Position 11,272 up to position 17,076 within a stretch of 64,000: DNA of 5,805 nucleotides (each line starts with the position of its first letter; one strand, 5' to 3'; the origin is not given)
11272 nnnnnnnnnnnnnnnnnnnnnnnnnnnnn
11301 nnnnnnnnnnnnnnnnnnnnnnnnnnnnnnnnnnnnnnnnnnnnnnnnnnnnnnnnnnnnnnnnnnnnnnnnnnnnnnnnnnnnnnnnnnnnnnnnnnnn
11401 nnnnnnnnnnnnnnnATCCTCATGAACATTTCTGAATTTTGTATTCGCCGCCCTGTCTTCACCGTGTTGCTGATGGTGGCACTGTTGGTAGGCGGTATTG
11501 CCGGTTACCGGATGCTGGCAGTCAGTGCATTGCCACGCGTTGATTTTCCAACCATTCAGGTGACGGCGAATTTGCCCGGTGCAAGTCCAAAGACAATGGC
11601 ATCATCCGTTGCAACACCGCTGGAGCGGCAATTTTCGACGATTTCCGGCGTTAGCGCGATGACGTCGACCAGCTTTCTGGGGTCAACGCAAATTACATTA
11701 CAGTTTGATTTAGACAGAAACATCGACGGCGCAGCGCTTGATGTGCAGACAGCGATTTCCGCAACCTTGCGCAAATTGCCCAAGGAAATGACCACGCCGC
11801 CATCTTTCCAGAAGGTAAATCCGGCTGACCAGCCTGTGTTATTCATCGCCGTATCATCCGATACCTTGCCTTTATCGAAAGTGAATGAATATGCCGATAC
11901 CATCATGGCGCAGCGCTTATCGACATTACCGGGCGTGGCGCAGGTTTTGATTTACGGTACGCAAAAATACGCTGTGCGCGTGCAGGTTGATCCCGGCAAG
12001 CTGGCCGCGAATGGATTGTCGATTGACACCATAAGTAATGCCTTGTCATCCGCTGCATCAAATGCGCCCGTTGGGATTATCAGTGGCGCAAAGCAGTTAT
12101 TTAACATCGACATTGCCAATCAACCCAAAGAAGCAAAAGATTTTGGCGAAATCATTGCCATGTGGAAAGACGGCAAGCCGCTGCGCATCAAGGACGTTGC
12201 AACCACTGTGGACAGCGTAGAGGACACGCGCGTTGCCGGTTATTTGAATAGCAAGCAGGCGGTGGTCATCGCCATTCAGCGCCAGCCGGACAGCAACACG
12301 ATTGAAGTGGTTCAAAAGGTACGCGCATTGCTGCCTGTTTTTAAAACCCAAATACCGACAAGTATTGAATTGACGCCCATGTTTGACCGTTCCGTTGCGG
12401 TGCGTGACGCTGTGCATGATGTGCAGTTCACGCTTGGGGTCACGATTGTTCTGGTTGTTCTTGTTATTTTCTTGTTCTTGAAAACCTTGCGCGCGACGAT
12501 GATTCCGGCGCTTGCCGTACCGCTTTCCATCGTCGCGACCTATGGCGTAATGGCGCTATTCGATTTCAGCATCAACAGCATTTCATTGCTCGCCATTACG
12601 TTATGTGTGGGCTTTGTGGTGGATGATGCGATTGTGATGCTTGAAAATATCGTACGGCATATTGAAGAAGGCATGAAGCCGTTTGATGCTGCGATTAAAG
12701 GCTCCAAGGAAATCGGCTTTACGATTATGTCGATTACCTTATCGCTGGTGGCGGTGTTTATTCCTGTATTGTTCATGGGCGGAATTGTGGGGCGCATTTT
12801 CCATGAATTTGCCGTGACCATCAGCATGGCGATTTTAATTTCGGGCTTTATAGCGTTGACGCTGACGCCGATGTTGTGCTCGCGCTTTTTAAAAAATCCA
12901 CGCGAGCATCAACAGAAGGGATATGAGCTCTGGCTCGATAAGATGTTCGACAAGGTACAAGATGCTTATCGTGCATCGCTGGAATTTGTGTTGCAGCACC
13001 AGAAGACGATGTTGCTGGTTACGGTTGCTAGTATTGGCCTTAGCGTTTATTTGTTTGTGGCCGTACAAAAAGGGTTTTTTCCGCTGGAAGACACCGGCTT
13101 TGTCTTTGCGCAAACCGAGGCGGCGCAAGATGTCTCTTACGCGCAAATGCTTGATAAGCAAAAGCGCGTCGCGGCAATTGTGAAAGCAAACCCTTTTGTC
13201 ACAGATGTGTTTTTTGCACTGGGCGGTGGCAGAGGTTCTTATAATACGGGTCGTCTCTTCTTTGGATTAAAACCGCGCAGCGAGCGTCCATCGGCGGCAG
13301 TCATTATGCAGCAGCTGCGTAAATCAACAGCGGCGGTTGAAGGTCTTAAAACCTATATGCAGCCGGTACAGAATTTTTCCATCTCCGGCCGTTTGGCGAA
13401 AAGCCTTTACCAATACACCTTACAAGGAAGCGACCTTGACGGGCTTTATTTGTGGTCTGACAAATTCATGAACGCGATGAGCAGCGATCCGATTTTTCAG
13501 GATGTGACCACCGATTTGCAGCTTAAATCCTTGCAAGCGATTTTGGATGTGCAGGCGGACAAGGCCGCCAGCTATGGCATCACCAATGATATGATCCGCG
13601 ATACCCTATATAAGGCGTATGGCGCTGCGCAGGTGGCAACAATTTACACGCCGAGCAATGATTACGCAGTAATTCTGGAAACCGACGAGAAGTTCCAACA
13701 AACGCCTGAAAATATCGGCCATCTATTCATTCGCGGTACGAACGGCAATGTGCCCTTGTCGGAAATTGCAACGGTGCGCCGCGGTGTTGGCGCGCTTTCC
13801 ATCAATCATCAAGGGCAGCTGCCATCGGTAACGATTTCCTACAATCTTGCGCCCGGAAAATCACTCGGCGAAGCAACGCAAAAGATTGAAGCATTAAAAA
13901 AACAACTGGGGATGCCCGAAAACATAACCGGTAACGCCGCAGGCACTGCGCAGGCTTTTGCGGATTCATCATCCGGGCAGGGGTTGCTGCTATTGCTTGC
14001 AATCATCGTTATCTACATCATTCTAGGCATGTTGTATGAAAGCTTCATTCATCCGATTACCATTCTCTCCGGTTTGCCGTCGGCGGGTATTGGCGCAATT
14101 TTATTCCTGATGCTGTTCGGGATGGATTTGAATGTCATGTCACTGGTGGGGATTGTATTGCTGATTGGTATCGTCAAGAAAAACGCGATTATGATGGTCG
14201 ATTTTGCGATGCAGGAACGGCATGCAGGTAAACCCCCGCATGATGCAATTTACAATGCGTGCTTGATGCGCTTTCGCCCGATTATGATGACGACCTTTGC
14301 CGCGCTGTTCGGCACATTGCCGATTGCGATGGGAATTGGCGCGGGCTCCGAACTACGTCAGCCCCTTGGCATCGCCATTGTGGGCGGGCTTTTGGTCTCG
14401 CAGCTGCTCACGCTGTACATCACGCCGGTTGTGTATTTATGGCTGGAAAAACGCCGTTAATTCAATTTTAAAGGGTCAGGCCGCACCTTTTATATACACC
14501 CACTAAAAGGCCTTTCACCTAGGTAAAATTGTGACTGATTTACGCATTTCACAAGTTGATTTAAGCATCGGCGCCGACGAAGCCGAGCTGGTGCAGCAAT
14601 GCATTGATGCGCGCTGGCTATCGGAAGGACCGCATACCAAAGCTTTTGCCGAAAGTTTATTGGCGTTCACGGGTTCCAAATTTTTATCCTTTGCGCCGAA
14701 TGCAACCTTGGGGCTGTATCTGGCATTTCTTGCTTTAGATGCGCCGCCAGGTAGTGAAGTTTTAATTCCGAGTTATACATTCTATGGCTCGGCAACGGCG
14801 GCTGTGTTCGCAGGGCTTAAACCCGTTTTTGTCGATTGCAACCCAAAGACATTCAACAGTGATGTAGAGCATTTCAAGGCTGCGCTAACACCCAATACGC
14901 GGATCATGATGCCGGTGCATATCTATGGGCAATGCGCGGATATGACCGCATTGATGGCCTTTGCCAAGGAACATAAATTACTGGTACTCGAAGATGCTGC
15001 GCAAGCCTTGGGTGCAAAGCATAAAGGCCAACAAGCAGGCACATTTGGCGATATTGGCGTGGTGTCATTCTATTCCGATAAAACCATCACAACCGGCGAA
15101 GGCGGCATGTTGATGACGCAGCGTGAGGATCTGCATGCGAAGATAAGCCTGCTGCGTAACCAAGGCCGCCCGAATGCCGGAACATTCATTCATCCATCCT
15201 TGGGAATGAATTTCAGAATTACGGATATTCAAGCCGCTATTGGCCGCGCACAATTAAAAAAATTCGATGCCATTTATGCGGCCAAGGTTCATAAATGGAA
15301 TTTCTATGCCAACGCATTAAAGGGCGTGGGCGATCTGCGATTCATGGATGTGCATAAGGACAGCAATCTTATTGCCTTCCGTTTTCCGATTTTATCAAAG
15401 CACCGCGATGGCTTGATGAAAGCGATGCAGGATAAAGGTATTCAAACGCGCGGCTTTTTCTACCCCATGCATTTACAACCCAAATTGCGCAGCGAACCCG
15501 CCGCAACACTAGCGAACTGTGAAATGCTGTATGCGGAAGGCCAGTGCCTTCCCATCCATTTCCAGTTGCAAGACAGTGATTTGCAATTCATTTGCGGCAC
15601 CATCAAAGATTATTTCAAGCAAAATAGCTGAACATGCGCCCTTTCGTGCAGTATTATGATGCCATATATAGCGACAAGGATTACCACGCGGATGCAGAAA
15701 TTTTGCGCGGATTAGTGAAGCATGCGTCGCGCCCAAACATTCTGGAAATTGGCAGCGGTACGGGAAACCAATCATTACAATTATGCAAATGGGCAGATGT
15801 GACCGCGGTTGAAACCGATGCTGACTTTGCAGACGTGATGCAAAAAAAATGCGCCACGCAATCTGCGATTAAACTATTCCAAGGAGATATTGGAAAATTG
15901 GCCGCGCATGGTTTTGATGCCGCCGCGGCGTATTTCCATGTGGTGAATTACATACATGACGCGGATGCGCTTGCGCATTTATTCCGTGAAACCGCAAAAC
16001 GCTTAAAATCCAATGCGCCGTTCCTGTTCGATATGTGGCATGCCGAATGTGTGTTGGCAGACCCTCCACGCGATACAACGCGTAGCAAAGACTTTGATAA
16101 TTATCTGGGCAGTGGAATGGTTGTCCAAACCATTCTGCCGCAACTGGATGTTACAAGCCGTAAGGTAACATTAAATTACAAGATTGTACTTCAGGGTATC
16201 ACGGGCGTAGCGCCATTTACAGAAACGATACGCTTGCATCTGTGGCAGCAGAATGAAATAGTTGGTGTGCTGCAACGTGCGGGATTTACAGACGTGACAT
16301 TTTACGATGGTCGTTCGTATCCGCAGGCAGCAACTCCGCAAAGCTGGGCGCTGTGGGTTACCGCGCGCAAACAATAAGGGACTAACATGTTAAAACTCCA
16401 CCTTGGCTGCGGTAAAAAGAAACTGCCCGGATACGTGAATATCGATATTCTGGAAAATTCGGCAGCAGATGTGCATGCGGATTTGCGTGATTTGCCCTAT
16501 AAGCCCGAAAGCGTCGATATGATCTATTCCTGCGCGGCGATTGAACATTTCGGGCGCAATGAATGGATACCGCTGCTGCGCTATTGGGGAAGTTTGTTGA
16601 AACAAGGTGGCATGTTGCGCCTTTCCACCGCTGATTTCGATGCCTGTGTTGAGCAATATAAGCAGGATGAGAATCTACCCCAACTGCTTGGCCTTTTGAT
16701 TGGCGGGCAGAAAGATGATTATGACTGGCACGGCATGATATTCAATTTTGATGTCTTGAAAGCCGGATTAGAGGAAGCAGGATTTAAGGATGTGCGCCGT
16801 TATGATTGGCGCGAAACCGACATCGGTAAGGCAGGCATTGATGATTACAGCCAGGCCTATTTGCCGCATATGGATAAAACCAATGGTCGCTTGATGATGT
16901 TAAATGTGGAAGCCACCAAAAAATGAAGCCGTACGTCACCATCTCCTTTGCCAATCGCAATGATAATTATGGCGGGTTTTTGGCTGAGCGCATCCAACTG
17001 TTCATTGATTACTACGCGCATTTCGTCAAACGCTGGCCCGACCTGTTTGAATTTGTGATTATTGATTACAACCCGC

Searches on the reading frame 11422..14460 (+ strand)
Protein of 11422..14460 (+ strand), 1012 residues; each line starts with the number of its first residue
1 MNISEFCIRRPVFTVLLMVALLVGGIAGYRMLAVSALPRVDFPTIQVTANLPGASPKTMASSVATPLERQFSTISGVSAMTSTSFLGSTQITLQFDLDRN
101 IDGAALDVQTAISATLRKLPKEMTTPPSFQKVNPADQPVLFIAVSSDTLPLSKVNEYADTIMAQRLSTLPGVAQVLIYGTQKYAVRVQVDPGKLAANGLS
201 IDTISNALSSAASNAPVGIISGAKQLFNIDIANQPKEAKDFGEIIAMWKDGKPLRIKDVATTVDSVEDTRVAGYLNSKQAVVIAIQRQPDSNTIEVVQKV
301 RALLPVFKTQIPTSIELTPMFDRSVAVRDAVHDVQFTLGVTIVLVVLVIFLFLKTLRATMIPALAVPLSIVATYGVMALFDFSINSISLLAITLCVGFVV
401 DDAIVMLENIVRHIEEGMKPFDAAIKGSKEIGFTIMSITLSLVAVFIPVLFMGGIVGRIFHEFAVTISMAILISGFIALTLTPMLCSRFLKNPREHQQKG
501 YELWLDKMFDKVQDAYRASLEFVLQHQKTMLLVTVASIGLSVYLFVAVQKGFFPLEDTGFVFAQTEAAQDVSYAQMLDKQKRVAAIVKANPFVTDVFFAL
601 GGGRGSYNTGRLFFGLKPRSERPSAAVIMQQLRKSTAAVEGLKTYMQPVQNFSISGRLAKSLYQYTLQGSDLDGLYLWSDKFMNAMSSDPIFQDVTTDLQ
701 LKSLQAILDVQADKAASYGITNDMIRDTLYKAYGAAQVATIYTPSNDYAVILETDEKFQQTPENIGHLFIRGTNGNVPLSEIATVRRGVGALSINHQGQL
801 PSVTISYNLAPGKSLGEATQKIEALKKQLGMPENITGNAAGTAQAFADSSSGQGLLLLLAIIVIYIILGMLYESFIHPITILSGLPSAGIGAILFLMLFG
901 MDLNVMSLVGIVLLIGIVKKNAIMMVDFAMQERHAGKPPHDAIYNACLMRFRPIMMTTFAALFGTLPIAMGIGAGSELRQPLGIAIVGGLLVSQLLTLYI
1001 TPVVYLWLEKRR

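Call 47: search_protein_families(library=pfam, proteins=[window:11422-14460:+])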
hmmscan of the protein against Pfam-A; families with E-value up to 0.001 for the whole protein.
window:11422-14460:+ (1012 aa): 3 families
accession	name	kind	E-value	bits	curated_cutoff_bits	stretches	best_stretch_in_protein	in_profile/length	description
PF00873.25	ACR_tran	-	0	1014.9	28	1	3-1008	1-1020/1021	AcrB/AcrD/AcrF family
PF03176.21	MMPL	-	9e-18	64.7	20.5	2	258-494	63-311/333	MMPL family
PF02355.23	SecD_SecF_C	-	9e-07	28.9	20.5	1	333-482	32-183/189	Protein export membrane protein SecD/SecF, C-terminal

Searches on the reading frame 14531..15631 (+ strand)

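Call 7: search_protein_families(library=pfam, proteins=[window:14531-15631:+])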
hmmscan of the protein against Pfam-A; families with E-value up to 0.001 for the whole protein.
window:14531-15631:+ (366 aa): 3 families
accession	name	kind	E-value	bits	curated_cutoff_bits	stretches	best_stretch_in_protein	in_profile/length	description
PF01041.23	DegT_DnrJ_EryC1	-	3.6e-98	329.5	19.8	1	13-358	3-359/360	DegT/DnrJ/EryC1/StrS aminotransferase family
PF00155.27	Aminotran_1_2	-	4.6e-07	29.8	19.7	1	38-157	46-187/361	Aminotransferase class I and II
PF00266.25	Aminotran_5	-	0.00086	18.8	21.5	0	108-163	125-183/371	Aminotransferase class-V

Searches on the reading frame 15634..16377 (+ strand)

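Call 7: search_protein_families(library=pfam, proteins=[window:15634-16377:+])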
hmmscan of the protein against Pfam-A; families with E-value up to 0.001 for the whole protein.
window:15634-16377:+ (247 aa): 5 families
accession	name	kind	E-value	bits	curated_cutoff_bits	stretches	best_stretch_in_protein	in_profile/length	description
PF13649.12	Methyltransf_25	-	9.6e-10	39.5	27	1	36-126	1-95/97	Methyltransferase domain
PF00398.26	RrnaAD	-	1.3e-08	34.7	24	1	34-89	32-88/263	Ribosomal RNA adenine dimethylase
PF08241.18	Methyltransf_11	-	5.2e-07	30.7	21.2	1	37-130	1-93/95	Methyltransferase domain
PF13489.12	Methyltransf_23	-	1.5e-05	25.3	27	1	21-221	11-162/164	Methyltransferase domain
PF08242.18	Methyltransf_12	-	0.00027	22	30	1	37-128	1-96/98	Methyltransferase domain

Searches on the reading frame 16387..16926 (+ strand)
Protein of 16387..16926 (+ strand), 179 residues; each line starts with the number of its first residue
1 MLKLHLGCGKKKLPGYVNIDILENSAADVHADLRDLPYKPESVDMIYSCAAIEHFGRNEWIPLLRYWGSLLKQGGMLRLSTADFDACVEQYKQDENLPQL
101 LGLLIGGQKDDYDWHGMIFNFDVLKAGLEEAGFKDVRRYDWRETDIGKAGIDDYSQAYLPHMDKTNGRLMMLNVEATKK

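Call 7: search_protein_families(library=pfam, proteins=[window:16387-16926:+])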
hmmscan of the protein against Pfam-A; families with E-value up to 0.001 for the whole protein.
window:16387-16926:+ (179 aa): 2 families
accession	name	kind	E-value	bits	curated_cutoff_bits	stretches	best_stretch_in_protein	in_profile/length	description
PF08241.18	Methyltransf_11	-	1.9e-06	28.9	21.2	1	29-77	47-93/95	Methyltransferase domain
PF13649.12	Methyltransf_25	-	1.4e-05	26.1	27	1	29-75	51-97/97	Methyltransferase domain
